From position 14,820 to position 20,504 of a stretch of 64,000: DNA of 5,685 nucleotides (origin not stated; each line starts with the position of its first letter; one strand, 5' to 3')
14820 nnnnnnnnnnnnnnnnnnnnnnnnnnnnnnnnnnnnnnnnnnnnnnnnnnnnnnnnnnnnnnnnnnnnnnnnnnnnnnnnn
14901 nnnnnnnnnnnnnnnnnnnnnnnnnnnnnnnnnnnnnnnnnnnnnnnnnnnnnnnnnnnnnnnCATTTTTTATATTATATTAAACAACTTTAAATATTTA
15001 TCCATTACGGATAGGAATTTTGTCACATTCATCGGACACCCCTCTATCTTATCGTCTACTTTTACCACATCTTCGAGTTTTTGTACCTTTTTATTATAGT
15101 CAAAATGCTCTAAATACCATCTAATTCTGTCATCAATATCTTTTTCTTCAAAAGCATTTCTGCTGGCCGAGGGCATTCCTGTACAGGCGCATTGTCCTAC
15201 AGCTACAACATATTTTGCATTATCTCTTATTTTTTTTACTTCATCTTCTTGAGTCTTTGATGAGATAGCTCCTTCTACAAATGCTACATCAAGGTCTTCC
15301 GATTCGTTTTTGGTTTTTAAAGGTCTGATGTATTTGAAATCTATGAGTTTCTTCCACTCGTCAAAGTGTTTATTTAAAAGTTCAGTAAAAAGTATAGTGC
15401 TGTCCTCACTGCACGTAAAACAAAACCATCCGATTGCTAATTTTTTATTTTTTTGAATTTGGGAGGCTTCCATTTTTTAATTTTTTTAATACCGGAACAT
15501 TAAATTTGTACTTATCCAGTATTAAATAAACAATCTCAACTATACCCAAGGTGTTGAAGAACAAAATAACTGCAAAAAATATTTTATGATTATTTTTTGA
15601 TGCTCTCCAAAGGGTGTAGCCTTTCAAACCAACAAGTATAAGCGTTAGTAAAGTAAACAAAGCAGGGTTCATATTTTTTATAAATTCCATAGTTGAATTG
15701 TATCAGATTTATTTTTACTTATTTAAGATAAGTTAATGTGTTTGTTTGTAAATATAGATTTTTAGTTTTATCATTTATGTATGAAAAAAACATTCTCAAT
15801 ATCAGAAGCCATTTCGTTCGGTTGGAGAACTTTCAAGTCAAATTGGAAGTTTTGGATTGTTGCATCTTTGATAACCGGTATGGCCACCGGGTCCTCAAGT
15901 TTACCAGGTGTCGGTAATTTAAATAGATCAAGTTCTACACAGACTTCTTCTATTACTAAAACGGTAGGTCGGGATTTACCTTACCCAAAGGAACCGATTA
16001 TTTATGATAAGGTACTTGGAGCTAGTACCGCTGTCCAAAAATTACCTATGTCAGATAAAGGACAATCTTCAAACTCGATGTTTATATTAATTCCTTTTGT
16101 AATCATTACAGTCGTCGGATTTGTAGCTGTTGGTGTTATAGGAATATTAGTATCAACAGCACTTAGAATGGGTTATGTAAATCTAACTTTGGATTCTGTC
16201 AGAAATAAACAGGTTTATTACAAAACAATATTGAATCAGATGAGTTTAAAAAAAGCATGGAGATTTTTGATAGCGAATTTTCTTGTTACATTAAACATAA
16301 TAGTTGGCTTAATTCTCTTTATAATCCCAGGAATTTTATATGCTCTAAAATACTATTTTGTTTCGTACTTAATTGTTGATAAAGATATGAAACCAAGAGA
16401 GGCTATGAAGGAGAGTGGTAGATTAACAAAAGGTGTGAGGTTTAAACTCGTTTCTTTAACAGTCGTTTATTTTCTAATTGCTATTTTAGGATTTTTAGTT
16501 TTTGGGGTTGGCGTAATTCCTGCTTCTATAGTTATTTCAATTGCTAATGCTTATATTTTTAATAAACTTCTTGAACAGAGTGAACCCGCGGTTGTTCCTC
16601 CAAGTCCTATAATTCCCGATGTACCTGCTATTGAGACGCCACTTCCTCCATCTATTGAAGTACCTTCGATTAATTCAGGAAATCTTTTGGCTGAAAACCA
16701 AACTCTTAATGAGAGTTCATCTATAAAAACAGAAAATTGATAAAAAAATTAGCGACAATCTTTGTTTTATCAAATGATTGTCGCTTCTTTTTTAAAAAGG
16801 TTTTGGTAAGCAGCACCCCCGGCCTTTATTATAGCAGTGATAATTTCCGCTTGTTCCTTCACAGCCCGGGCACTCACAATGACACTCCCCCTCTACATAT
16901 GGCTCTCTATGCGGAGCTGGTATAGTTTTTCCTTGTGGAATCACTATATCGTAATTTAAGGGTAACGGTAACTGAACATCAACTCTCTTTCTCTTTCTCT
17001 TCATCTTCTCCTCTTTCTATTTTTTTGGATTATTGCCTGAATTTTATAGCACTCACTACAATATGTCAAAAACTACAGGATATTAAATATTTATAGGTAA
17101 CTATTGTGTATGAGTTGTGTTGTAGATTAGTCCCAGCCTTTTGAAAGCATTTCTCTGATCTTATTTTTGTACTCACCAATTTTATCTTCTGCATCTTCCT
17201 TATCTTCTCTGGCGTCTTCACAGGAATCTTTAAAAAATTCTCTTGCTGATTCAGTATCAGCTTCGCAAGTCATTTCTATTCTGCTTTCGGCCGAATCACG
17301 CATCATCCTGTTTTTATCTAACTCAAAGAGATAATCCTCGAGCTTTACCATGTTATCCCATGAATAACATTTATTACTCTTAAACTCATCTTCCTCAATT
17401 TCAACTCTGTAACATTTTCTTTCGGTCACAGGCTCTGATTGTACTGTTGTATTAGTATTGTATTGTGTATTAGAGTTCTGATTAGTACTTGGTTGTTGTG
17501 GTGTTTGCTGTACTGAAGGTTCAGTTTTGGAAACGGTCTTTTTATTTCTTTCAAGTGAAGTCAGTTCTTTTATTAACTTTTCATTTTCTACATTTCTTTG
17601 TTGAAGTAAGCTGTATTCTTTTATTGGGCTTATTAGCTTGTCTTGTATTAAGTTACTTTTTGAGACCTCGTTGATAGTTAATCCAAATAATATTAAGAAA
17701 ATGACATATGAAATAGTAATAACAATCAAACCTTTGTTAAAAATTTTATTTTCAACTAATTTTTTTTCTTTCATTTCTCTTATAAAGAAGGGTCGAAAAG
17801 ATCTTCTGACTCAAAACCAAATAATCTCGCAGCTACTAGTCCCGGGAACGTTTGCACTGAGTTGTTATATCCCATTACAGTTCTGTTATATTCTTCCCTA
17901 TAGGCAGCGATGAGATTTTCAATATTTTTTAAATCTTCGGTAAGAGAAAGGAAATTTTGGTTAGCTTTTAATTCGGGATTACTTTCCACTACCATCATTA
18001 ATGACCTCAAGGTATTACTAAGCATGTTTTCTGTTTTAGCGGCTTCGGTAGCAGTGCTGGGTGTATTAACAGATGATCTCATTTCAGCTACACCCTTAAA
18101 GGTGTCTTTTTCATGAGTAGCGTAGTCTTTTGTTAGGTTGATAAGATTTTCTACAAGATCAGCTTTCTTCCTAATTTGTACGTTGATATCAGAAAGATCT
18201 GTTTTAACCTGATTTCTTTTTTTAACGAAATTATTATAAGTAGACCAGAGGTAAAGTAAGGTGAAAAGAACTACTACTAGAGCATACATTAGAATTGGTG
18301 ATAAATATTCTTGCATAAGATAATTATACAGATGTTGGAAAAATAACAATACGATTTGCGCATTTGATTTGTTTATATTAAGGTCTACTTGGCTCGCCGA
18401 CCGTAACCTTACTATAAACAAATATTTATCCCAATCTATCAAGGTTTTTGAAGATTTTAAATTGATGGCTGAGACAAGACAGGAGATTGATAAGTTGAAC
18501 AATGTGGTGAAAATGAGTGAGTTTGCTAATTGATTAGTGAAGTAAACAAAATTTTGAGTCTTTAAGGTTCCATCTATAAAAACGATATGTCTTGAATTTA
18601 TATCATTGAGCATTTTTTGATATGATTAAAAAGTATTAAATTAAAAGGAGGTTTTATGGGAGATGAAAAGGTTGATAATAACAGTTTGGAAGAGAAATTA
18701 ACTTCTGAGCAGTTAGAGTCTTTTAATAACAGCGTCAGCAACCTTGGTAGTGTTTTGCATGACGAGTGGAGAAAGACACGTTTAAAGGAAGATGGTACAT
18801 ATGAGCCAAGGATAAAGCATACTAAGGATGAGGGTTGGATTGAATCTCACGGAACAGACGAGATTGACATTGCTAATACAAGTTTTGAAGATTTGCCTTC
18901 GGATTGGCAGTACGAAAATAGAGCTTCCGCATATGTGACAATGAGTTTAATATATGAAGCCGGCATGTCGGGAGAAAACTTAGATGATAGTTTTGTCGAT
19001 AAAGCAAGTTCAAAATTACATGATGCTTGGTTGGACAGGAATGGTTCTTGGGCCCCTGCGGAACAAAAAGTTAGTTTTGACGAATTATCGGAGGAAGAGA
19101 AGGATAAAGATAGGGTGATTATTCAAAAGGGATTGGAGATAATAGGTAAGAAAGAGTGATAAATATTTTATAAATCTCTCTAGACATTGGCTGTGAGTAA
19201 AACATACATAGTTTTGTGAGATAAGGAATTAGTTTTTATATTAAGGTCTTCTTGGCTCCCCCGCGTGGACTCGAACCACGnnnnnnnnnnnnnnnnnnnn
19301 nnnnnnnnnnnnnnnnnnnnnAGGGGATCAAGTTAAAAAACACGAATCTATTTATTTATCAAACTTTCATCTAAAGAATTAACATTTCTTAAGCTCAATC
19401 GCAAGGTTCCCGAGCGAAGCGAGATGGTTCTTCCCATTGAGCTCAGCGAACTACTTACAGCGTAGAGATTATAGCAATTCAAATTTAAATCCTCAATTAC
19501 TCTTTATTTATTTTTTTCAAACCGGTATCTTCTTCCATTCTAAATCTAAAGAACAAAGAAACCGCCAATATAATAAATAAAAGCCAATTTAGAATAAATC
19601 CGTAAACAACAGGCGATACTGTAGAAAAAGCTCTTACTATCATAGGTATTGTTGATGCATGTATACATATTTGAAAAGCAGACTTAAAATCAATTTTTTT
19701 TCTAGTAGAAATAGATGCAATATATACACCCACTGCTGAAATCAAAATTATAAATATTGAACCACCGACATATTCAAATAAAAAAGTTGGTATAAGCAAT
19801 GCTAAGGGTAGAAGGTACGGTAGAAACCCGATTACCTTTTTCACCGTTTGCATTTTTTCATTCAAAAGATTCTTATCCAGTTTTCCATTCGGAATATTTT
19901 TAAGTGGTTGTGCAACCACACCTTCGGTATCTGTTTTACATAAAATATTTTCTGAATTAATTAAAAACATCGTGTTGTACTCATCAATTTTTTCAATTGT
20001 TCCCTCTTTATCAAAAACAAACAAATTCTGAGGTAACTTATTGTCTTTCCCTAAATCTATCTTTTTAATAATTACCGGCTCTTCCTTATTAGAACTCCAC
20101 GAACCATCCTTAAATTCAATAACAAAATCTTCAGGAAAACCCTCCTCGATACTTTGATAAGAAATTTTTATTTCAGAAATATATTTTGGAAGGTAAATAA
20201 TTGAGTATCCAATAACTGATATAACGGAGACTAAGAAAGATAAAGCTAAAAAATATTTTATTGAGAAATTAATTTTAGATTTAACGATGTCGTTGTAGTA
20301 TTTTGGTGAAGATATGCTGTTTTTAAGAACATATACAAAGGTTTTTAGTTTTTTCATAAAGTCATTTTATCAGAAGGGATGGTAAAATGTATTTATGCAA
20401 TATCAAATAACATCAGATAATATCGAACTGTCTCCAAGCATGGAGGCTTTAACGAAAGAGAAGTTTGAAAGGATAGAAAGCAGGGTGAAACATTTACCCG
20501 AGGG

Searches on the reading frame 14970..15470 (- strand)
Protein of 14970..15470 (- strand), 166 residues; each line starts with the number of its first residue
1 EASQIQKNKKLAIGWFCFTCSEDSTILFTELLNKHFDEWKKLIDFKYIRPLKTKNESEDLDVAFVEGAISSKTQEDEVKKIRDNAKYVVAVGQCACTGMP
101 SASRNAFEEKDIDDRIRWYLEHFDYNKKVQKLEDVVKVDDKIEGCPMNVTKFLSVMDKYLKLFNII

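Call 5: search_protein_families(library=pfam, proteins=[window:14970-15470:-], max_evalue=0.01)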
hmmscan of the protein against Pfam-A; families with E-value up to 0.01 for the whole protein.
window:14970-15470:- (166 aa): 1 family
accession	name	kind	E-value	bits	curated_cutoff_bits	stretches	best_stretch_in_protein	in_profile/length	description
PF01058.29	Oxidored_q6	-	2.2e-21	76.4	27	1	26-156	7-125/128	NADH ubiquinone oxidoreductase, 20 Kd subunit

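Call 14: search_solved_structures(query=window:14970-15470:-, max_evalue=0.001)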
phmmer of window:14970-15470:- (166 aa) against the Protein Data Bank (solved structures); distinct sequences matched with E-value up to 0.001: 12.
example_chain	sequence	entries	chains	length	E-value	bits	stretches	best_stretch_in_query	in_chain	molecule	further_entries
9e15_A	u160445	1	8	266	3.5e-13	52.8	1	55-159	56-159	Sulfhydrogenase 1 subunit delta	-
9nez_A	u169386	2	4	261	3.6e-13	52.8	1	55-159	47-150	Sulfhydrogenase 1 subunit delta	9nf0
9e1j_A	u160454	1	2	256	3.8e-13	52.7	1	55-159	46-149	Sulfhydrogenase 1 subunit delta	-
5odc_E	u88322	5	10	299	7.5e-07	32.3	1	23-155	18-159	Methyl-viologen reducing hydrogenase subunit G | Methyl-viologen reducing hydrogenase, subunit G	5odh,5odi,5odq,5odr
9sw2_E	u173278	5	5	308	3.2e-06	30.2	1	43-114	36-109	F420-non-reducing hydrogenase subunit G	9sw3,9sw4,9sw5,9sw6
9sfi_I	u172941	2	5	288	4e-06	29.9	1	47-107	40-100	F420-non-reducing hydrogenase small subunit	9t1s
3zfs_B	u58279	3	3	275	5.8e-06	29.4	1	6-100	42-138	F420-REDUCING HYDROGENASE, SUBUNIT GAMMA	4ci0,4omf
6qgr_G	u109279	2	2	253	1.8e-05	27.8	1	44-101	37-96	Coenzyme F420 hydrogenase subunit gamma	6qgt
6qii_G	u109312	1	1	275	2e-05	27.6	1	44-101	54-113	Coenzyme F420 hydrogenase subunit gamma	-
7t2r_E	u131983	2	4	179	4.2e-05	26.6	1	48-115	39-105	NiFe hydrogenase small subunit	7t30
5xf9_C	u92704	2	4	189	0.00016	24.7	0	17-107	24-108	NAD-reducing hydrogenase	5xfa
9r51_C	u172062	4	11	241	0.00063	22.8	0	56-99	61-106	F420-reducing [NiFe]-hydrogenase from Methanothermococcus thermolithotrophicus subunit gam | F420-reducing [NiFe]-hydrogenase from Methanothermococcus thermolit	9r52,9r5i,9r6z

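Call 39: search_protein_families(library=ncbifam, proteins=[window:14970-15470:-], max_evalue=0.001)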
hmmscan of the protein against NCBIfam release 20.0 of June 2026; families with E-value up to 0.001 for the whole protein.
window:14970-15470:- (166 aa): 7 families
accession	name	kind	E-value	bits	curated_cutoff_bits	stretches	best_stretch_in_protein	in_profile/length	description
NF040836.1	sulfhyd_HydD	equivalog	1.6e-15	57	500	1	9-160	4-154/261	NADPH-dependent hydrogenase/sulfhydrogenase 1 subunit delta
NF040831.1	sulfhyd_ShyD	equivalog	9.2e-11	41.8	460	1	31-155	21-143/240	NAD(P)-dependent hydrogenase/sulfhydrogenase 2 subunit delta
TIGR03294.1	FrhG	equivalog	3.5e-10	40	245.5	1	23-149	14-130/228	coenzyme F420 hydrogenase subunit gamma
NF045875.1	F420_non_VhuG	exception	4.6e-09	35.9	450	1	46-146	39-137/286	F420-non-reducing hydrogenase subunit VhuG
TIGR01957.1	nuoB_fam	subfamily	9.5e-05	22.3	142.7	0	55-100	53-100/145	NADH-quinone oxidoreductase subunit B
NF005012.1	PRK06411.1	subfamily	0.00027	20.5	116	0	59-98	73-114/166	NADH-quinone oxidoreductase subunit NuoB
NF011391.0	PRK14816.1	equivalog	0.00053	19.6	283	0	54-101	87-136/196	NADH-quinone oxidoreductase subunit B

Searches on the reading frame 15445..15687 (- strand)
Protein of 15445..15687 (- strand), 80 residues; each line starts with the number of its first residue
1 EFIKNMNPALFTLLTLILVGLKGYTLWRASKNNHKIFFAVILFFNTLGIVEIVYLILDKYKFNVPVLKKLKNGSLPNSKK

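Call 5: search_protein_families(library=pfam, proteins=[window:15445-15687:-], max_evalue=0.01)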
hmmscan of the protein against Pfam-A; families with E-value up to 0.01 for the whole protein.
window:15445-15687:- (80 aa): 1 family
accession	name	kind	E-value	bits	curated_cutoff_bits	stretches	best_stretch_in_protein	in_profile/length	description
PF18893.5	DUF5652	-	1.5e-13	50.7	23.4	1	5-60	10-65/71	Family of unknown function (DUF5652)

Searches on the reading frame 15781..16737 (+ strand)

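Call 5: search_protein_families(library=pfam, proteins=[window:15781-16737:+], max_evalue=0.01)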
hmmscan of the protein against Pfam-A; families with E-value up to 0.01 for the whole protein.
window:15781-16737:+ (319 aa): 3 families
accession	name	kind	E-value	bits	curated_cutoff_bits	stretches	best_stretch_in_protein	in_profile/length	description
PF06161.16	DUF975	-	2.1e-07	31.5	34.8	1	173-246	148-222/243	Protein of unknown function (DUF975)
PF06790.16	UPF0259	-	8.9e-06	26.1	31.4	1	119-257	90-229/248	Uncharacterised protein family (UPF0259)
PF10110.14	GPDPase_memb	-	0.00022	20.5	29.6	1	162-249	152-241/321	Membrane domain of glycerophosphoryl diester phosphodiesterase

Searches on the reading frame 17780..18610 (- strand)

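Call 5: search_protein_families(library=pfam, proteins=[window:17780-18610:-], max_evalue=0.01)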
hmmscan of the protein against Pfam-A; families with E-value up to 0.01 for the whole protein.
window:17780-18610:- (276 aa): 1 family
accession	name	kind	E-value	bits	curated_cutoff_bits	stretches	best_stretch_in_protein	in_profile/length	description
PF04011.17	LemA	-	5.6e-44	150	26.2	1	139-273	2-136/149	LemA family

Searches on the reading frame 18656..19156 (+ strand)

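Call 5: search_protein_families(library=pfam, proteins=[window:18656-19156:+], max_evalue=0.01)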
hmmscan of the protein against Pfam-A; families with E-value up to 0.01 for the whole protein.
window:18656-19156:+ (167 aa): 1 family
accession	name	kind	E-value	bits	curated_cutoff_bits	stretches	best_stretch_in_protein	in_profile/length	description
PF02026.21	RyR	-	0.002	18.8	27.4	0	23-57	17-51/91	RyR domain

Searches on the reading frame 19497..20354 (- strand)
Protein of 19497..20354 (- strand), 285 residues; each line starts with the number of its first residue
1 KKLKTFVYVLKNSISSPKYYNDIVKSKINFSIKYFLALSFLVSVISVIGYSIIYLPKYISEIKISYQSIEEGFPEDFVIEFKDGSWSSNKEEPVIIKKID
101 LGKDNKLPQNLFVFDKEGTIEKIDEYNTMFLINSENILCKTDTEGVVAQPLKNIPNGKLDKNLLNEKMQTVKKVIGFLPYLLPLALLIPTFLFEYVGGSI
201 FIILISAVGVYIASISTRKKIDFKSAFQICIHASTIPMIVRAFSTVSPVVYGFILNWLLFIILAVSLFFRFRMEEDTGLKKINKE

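Call 5: search_protein_families(library=pfam, proteins=[window:19497-20354:-], max_evalue=0.01)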
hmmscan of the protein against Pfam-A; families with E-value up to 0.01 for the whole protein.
window:19497-20354:- (285 aa): 2 families
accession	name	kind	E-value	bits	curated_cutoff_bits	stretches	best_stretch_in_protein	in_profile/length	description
PF06691.16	DUF1189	-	3.1e-23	83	28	1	10-264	4-240/244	Protein of unknown function (DUF1189)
PF16192.10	PMT_4TMC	-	0.00017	21.6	32.4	1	167-253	98-186/202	C-terminal four TMM region of protein-O-mannosyltransferase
